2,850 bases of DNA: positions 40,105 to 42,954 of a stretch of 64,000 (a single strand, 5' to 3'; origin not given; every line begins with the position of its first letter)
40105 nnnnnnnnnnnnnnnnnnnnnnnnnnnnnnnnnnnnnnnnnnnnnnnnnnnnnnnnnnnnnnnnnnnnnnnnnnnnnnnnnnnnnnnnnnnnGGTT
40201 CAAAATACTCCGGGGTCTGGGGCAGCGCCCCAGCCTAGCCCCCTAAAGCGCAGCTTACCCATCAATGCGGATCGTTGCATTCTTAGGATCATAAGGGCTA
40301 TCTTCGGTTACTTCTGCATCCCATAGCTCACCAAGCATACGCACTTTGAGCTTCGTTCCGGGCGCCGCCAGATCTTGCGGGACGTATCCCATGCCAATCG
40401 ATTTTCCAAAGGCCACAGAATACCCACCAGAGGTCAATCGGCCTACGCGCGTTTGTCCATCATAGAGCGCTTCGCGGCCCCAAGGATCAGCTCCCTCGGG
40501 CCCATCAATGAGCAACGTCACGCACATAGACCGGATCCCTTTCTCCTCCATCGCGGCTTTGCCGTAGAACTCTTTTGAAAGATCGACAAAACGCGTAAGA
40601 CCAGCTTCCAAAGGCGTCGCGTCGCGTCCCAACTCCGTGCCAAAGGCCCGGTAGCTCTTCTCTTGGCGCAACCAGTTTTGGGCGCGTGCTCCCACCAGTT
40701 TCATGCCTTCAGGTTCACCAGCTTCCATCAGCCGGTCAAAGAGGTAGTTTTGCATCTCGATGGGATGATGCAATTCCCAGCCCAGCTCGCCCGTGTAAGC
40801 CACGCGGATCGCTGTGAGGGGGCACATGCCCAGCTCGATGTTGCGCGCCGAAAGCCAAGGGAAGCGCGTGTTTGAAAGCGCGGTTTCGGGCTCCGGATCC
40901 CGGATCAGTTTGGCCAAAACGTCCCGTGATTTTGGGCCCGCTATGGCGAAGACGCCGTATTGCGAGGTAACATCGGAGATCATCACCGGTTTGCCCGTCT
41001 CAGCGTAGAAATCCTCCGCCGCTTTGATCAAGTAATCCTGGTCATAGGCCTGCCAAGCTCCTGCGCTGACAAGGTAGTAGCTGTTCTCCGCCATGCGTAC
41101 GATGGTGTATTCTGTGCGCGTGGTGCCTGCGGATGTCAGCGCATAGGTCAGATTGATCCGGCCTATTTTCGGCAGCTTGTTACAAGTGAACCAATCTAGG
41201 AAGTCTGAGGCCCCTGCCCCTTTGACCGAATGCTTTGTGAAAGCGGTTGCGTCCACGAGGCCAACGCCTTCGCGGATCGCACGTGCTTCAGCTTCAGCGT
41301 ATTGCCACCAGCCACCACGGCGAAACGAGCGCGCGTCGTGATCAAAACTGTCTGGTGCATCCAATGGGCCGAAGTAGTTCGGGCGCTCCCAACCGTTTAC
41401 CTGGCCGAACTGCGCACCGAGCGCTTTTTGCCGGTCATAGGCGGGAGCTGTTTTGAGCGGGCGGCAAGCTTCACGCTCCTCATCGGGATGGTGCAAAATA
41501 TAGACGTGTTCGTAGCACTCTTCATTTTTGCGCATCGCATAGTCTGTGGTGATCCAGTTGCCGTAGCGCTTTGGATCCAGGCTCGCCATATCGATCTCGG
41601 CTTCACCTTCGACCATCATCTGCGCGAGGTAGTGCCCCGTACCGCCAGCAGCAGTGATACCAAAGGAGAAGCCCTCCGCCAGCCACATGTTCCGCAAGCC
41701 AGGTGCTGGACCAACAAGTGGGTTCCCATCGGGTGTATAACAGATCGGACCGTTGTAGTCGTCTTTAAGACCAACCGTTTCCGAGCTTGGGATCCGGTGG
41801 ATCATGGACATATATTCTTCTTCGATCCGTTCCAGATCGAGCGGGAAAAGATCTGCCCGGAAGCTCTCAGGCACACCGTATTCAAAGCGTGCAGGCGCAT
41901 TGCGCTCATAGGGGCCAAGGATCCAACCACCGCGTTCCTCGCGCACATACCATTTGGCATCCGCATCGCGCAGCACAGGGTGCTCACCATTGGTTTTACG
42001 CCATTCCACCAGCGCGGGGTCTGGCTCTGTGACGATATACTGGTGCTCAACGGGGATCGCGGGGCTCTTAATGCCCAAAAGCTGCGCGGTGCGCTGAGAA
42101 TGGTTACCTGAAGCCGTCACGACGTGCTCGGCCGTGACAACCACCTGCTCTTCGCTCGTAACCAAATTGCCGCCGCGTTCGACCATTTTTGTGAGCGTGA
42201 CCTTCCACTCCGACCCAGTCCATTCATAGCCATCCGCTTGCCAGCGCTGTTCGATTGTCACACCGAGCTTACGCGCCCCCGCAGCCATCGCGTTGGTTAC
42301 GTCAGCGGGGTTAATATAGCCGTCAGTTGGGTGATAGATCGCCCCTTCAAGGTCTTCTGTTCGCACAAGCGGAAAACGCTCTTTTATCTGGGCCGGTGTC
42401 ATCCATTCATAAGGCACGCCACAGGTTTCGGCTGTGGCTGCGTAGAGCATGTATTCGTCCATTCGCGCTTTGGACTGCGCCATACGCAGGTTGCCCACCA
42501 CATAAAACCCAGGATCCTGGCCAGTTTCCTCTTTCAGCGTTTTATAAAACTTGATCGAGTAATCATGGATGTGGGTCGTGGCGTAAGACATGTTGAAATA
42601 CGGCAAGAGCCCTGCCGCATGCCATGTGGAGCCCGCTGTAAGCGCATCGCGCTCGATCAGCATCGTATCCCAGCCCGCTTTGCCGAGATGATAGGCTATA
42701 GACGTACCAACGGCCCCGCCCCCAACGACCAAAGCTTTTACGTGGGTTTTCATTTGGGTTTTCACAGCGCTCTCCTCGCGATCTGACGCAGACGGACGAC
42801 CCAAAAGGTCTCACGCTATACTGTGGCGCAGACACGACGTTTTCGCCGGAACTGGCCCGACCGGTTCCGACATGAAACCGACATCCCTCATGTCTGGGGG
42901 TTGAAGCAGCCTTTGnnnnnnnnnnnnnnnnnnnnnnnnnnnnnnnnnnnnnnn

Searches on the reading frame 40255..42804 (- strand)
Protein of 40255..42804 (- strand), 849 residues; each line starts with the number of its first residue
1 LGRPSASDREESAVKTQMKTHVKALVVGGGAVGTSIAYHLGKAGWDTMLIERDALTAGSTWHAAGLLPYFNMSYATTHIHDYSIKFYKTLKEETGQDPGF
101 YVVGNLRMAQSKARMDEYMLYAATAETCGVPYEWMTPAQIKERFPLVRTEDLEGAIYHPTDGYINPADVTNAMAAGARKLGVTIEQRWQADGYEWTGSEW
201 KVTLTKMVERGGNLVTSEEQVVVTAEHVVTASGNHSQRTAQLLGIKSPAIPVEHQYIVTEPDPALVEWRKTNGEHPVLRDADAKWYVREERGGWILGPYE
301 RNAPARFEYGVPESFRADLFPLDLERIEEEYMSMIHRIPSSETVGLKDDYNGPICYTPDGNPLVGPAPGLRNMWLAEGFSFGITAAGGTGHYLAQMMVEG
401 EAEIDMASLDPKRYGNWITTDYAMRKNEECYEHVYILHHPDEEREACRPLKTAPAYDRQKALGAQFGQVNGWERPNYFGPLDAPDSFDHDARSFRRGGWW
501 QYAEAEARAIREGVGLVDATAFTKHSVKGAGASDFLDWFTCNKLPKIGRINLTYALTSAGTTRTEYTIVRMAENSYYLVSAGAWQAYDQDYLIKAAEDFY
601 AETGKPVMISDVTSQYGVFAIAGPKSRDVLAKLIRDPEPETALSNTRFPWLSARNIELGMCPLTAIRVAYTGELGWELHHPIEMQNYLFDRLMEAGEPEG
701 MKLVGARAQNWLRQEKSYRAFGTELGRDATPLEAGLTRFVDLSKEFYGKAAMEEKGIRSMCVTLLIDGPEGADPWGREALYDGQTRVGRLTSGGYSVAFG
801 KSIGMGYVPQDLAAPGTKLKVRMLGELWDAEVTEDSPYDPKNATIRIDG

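Call 22: search_protein_families(library=pfam, proteins=[window:40255-42804:-], max_evalue=0.001)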
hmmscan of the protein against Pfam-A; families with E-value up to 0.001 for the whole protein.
window:40255-42804:- (849 aa): 8 families
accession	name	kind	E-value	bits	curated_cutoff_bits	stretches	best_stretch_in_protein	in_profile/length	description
PF01571.26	GCV_T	-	2.6e-69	233.8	25.6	1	456-738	2-254/255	Aminomethyltransferase folate-binding domain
PF01266.30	DAO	-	4.2e-61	207.9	27.9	1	24-396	2-353/353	FAD dependent oxidoreductase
PF08669.17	GCV_T_C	-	5.2e-18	65.1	25.9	1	762-839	4-80/80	Glycine cleavage T-protein C-terminal barrel domain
PF16350.10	FAO_M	-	1.9e-14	54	27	1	399-452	1-55/56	FAD dependent oxidoreductase central domain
PF01494.25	FAD_binding_3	-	9.9e-06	25.4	22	0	22-57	2-37/349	FAD binding domain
PF00890.30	FAD_binding_2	-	0.00026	20.8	20.4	1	24-237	2-206/414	FAD binding domain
PF13450.12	NAD_binding_8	-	0.00074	20.2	21.9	0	26-81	1-54/68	NAD(P)-binding Rossmann-like domain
PF02558.23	ApbA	-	0.0008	19.5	22.2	0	25-57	2-33/150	Ketopantoate reductase PanE/ApbA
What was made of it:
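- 40255..42804 (-): Downstream same-strand neighbour: DAO-FAO_M-GCV_T protein (dimethylglycine/sarcosine dehydrogenase-like). It is a conserved neighbour of family genes. Its membership of the system is unproven. Pfam, call 22.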
